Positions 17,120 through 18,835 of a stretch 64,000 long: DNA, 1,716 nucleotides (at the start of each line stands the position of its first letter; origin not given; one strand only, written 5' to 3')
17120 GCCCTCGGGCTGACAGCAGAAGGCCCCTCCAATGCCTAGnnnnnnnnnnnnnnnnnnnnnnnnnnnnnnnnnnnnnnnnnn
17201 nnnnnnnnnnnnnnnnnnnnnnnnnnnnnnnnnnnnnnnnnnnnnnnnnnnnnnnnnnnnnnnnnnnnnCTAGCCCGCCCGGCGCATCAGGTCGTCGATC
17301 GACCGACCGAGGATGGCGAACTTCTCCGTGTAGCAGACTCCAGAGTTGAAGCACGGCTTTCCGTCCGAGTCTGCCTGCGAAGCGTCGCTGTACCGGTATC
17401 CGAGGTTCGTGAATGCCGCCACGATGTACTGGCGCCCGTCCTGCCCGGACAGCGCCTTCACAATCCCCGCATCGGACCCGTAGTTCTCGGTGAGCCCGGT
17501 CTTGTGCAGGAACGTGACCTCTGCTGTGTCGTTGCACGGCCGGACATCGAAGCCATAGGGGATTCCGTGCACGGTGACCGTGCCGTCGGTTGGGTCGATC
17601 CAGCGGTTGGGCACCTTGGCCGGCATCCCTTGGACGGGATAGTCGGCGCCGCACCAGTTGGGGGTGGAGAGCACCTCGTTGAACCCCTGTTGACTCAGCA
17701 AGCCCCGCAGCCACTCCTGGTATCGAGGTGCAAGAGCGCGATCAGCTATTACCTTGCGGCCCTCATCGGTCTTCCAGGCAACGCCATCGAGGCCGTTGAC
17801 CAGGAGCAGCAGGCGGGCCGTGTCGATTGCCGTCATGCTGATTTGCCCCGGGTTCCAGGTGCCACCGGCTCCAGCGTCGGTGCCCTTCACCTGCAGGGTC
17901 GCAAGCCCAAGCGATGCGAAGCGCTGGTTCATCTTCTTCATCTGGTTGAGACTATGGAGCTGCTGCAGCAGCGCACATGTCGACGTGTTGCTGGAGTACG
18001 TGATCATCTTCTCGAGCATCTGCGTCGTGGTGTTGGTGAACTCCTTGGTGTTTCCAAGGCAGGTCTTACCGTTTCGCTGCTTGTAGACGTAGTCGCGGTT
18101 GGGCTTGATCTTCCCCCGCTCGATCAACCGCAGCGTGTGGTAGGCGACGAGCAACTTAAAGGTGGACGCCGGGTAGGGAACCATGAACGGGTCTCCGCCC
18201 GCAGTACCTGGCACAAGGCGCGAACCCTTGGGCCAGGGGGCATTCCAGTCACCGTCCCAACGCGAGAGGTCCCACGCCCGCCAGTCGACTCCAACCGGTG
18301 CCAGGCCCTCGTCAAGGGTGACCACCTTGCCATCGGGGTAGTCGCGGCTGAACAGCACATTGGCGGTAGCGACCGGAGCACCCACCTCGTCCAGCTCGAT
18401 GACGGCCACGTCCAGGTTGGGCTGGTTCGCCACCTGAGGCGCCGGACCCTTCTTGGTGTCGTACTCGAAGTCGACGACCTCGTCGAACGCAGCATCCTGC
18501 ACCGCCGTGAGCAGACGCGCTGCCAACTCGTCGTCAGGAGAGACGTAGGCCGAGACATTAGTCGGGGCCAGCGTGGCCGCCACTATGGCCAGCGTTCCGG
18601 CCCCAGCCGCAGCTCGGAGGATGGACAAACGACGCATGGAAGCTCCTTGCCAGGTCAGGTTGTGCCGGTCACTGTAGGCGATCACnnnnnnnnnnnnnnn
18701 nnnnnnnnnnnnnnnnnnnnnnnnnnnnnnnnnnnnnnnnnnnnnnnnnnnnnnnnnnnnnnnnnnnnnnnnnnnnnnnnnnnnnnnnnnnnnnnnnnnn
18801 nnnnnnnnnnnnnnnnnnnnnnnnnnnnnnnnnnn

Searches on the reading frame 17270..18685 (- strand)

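Call 24: search_protein_families(library=ncbifam, proteins=[window:17270-18685:-], max_evalue=0.00001)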
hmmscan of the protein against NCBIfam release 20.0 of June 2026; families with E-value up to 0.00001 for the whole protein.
window:17270-18685:- (471 aa): 1 family
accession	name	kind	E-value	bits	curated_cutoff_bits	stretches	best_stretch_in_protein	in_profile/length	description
NF033103.1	bla_class_A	equivalog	3.9e-08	32.8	200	1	173-267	37-132/257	class A beta-lactamase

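Call 37: search_protein_families(library=pfam, proteins=[window:17270-18685:-], max_evalue=0.01)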
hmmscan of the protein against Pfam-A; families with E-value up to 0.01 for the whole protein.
window:17270-18685:- (471 aa): 2 families
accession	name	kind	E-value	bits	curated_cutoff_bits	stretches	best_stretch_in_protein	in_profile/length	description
PF13354.11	Beta-lactamase2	-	1.1e-18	67.9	22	1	171-426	22-214/214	Beta-lactamase enzyme family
PF00905.27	Transpeptidase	-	0.00011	21.9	22.1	1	172-287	42-165/299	Penicillin binding protein transpeptidase domain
